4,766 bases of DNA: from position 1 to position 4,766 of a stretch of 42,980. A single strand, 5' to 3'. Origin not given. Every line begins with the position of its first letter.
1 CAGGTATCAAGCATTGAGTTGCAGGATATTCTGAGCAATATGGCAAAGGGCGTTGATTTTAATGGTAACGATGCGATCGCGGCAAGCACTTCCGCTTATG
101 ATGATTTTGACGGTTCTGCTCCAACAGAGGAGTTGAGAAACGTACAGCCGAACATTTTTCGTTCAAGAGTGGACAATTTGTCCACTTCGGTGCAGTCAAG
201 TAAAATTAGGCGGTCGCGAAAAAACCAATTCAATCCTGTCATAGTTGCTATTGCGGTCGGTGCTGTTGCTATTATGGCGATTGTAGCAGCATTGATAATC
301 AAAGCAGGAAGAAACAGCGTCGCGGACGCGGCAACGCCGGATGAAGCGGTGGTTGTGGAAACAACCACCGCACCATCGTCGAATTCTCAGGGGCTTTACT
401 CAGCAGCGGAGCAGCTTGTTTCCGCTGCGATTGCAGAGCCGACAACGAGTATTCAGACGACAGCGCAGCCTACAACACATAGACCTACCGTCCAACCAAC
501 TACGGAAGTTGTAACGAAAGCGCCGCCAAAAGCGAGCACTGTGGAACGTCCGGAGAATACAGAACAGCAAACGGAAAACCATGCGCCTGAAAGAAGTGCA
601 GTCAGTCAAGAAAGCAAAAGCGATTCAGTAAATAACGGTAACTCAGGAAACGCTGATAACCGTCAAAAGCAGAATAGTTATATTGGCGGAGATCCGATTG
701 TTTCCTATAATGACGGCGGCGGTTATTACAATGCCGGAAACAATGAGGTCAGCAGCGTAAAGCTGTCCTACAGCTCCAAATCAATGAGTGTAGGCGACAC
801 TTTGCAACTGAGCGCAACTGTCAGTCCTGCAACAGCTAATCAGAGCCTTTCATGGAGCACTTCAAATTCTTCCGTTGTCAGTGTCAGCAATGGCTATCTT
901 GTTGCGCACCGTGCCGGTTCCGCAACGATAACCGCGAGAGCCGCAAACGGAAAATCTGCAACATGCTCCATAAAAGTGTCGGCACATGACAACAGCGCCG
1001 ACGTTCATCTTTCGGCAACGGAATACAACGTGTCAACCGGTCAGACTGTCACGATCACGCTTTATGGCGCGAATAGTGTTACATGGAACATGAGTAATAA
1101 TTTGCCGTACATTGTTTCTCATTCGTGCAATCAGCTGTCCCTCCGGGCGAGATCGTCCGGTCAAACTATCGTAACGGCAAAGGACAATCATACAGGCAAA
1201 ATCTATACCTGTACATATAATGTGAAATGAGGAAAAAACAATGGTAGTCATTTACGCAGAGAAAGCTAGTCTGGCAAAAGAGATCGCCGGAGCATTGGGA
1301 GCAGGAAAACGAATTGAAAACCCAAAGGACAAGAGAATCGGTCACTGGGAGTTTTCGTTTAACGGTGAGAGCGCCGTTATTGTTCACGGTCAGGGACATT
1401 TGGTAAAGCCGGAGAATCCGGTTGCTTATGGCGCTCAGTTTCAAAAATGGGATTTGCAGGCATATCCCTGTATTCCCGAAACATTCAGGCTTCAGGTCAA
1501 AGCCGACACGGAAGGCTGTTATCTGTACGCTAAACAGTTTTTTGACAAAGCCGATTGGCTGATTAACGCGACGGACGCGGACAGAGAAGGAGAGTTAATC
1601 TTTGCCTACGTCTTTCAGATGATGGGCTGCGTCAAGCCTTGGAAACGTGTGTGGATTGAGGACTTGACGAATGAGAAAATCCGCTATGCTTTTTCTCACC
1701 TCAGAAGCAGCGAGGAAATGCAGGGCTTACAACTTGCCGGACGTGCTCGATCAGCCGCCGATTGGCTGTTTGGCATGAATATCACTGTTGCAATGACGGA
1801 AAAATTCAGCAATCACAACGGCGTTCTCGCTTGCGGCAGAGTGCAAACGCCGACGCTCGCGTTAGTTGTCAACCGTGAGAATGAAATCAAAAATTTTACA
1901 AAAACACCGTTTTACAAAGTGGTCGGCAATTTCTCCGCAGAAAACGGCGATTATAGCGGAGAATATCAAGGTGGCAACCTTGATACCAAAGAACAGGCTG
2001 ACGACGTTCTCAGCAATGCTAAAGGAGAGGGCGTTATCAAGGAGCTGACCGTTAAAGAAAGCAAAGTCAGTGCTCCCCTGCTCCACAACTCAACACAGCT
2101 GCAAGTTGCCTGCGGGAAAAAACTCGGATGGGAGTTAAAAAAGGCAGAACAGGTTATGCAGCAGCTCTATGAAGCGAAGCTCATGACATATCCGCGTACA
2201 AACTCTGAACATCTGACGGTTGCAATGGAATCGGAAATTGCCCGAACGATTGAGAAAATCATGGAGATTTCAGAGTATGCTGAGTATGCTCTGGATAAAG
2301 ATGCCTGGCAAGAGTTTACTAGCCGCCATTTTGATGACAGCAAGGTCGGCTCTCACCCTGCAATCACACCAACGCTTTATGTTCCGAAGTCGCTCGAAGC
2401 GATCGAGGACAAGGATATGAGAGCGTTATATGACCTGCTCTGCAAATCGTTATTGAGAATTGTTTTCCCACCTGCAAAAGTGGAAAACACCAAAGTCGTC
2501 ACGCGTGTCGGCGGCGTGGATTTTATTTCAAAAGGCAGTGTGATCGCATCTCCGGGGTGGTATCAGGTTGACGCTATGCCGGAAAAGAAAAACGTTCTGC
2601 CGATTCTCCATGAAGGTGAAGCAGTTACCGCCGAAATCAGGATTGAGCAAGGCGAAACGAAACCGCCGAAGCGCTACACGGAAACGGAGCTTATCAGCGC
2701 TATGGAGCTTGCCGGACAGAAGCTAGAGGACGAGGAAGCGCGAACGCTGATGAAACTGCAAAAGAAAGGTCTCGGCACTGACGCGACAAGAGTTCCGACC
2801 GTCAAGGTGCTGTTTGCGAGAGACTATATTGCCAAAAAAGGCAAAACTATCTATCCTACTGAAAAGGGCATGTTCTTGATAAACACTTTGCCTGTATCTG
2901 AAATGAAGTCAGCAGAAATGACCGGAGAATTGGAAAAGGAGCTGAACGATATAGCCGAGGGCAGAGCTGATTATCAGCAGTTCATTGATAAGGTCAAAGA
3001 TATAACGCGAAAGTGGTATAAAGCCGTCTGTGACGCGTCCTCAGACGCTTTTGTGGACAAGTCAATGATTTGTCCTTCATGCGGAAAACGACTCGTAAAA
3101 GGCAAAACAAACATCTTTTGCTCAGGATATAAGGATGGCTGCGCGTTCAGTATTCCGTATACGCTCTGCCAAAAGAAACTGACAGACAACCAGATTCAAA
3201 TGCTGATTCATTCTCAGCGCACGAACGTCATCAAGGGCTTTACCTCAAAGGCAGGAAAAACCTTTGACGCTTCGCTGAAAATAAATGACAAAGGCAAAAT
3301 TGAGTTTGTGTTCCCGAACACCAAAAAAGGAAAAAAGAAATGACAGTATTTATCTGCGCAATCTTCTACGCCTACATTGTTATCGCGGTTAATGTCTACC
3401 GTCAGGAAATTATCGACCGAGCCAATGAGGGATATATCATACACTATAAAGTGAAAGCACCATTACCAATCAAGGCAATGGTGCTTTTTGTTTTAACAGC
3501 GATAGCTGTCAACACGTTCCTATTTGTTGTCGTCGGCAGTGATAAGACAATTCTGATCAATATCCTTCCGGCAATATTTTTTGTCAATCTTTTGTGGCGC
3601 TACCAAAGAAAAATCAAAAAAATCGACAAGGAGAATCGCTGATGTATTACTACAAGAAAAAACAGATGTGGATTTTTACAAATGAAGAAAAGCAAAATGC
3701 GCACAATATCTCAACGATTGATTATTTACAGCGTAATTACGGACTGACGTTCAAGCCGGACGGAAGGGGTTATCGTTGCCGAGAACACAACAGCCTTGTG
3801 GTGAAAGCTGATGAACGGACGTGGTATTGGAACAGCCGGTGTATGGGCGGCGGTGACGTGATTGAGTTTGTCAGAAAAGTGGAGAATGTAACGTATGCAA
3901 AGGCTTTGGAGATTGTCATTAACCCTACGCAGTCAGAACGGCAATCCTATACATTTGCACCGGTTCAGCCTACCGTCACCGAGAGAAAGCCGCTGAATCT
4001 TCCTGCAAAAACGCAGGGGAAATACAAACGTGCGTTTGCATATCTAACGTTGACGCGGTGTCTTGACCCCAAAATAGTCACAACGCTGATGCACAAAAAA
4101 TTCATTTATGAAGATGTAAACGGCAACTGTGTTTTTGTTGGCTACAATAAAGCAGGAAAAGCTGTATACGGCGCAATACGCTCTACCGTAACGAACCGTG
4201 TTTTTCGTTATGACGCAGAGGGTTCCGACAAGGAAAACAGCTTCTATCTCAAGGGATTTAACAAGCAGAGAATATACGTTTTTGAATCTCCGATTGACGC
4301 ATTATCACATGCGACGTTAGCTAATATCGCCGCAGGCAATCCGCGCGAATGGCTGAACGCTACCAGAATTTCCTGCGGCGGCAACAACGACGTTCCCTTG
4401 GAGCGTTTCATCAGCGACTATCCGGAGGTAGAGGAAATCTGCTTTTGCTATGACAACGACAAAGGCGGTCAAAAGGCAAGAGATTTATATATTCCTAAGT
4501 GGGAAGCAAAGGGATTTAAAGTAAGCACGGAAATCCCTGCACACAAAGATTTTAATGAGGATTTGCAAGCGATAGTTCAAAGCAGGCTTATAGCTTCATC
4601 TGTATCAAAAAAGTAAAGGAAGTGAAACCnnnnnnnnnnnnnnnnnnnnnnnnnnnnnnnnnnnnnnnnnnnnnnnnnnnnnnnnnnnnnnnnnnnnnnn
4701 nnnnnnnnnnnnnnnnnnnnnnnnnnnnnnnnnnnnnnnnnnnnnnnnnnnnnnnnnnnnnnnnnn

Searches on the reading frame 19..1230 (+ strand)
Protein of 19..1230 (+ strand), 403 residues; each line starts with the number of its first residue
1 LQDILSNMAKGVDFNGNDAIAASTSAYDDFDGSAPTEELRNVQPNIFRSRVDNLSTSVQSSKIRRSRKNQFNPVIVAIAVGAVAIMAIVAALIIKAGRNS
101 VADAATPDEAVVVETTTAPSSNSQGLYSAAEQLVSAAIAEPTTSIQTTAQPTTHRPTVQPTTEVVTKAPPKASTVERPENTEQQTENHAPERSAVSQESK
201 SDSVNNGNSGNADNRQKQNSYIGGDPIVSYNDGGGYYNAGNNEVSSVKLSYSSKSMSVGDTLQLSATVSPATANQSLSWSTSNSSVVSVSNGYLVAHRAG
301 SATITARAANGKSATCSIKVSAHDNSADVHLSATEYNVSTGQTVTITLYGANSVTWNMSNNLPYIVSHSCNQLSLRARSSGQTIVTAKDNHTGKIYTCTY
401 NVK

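Call 11: search_protein_families(library=pfam, proteins=[window:19-1230:+], max_evalue=0.01)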
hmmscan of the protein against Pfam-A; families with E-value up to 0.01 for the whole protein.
window:19-1230:+ (403 aa): 2 families
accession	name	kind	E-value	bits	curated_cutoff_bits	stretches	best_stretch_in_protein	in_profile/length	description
PF02368.24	Big_2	-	5.5e-13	49.1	22.8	1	244-316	2-77/79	Bacterial Ig-like domain (group 2)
PF21461.3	HL_N-beta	-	0.00034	20.8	27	1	280-312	17-48/57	Hyaluronate lyase, N-terminal beta-sheet domain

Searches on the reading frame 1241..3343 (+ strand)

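Call 11: search_protein_families(library=pfam, proteins=[window:1241-3343:+], max_evalue=0.01)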
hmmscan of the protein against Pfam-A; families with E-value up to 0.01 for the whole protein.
window:1241-3343:+ (700 aa): 3 families
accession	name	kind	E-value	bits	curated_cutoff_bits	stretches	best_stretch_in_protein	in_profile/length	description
PF01131.25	Topoisom_bac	-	3e-104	349.7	35.1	1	160-582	3-410/411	DNA topoisomerase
PF13342.12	Toprim_Crpt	-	1.7e-22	79.6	32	1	633-692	1-60/60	C-terminal repeat of topoisomerase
PF01751.28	Toprim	-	8e-07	29.6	23.1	1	4-140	3-94/96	Toprim domain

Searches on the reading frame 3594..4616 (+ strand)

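Call 11: search_protein_families(library=pfam, proteins=[window:3594-4616:+], max_evalue=0.01)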
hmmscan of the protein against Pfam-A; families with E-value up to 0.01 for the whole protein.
window:3594-4616:+ (340 aa): 4 families
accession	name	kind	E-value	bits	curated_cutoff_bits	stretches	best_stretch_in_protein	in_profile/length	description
PF13154.11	DUF3991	-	2.5e-15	57.1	24.5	1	149-217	1-67/74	Protein of unknown function (DUF3991)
PF13155.12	Toprim_2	-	7.6e-11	42.7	22.1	1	228-324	1-88/88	Toprim-like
PF01807.25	Zn_ribbon_DnaG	-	0.00022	21.4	24.9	1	66-114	44-91/98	CHC2 zinc finger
PF13362.12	Toprim_3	-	0.00038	21.3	27.2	1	227-326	2-91/95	Toprim domain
